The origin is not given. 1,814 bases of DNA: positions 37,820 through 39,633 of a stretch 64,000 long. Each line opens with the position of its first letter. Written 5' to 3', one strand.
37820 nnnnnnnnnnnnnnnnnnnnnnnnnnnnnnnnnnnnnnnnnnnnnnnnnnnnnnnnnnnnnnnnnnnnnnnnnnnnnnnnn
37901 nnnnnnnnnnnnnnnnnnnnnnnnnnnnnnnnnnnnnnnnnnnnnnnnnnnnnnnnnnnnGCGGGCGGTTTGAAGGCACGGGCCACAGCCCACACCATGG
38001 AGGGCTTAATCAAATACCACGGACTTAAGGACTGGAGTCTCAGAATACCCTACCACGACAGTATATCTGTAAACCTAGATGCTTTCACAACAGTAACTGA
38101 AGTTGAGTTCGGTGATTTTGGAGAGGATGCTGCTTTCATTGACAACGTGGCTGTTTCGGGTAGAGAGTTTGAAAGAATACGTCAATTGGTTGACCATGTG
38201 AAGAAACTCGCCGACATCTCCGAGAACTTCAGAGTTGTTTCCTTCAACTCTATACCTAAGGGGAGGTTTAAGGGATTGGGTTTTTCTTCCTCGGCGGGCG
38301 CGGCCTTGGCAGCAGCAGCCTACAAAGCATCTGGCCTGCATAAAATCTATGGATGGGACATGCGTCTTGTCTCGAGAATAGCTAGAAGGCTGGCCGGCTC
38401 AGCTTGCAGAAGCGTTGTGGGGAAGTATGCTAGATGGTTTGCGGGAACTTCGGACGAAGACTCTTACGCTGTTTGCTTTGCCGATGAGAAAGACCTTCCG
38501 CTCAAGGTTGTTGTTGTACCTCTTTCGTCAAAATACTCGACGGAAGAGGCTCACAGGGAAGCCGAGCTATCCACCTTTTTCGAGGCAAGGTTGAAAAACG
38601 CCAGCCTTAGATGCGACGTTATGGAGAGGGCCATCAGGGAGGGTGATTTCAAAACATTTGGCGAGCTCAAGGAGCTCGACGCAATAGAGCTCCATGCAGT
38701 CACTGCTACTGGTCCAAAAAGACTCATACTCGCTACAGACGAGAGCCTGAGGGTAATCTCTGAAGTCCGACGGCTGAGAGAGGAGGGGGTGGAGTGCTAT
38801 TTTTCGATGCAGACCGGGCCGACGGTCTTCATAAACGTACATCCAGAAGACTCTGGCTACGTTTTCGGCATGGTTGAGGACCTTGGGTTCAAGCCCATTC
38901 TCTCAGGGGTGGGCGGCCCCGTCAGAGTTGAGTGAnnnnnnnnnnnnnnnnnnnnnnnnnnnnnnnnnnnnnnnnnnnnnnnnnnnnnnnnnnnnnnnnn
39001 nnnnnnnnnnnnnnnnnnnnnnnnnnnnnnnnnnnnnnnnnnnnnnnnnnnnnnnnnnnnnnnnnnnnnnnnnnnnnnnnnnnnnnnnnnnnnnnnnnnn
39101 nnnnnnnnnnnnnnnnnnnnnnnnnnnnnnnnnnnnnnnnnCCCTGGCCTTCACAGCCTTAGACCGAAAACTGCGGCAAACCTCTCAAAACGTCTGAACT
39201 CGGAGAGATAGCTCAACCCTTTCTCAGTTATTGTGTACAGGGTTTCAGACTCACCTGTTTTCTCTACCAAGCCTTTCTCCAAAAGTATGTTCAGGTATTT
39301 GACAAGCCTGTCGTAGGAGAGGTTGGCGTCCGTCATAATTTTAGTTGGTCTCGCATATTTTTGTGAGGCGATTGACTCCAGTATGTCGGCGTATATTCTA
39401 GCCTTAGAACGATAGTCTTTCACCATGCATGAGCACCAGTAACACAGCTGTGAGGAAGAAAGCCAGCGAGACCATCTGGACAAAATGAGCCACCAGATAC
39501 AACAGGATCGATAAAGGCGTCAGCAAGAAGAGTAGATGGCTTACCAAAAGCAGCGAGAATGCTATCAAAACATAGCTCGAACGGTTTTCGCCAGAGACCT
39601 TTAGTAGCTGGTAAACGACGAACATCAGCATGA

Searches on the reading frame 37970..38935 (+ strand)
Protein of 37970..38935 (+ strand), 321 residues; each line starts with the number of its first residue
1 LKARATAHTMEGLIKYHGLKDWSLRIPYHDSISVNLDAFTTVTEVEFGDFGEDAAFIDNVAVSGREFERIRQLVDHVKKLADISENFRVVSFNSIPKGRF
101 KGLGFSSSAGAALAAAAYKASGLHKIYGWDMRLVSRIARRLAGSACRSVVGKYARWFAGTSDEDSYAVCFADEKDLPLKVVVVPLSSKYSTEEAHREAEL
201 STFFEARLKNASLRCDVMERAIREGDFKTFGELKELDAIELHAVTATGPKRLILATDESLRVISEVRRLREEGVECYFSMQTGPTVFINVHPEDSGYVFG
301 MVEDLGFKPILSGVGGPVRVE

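Call 31: search_protein_families(library=pfam, proteins=[window:37970-38935:+], max_evalue=0.01)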
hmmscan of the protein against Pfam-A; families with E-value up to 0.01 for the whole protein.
window:37970-38935:+ (321 aa): 3 families
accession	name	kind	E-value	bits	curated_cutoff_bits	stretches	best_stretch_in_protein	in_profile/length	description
PF22700.2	MVD-like_N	-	9.5e-42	142.7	27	1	7-167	1-157/157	Diphosphomevalonate decarboxylase-like N-terminal domain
PF18376.6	MDD_C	-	1.8e-08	34.9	23.2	1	190-300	15-128/186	Mevalonate 5-diphosphate decarboxylase C-terminal domain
PF21433.2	M3K_C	-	0.00079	20.3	27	1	195-294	7-103/105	Mevalonate-3-kinase, C-terminal domain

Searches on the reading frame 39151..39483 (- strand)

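Call 18: search_protein_families(library=pfam, proteins=[window:39151-39483:-], max_evalue=0.01)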
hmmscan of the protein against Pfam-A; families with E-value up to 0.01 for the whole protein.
window:39151-39483:- (110 aa): 6 families
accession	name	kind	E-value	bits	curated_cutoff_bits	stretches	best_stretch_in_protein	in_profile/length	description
PF14947.12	HTH_45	-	2.5e-23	82.3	25.5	1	24-103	1-76/77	Winged helix-turn-helix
PF14277.12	DUF4364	-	2.7e-05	24.5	26.9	1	49-97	25-74/162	Domain of unknown function (DUF4364)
PF01978.25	TrmB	-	0.00025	21.3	25.6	1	29-85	12-64/68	Sugar-specific transcriptional regulator TrmB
PF24270.1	HTH_Cmi2_C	-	0.005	17.5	27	1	25-78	71-123/125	Cmi2, C-terminal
PF25213.1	HVO_A0261_N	-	0.0056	17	35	1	32-100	14-79/86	HVO_A0261 N-terminal domain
PF13463.12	HTH_27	-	0.0066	17.1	22.2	1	34-89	8-68/68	Winged helix DNA-binding domain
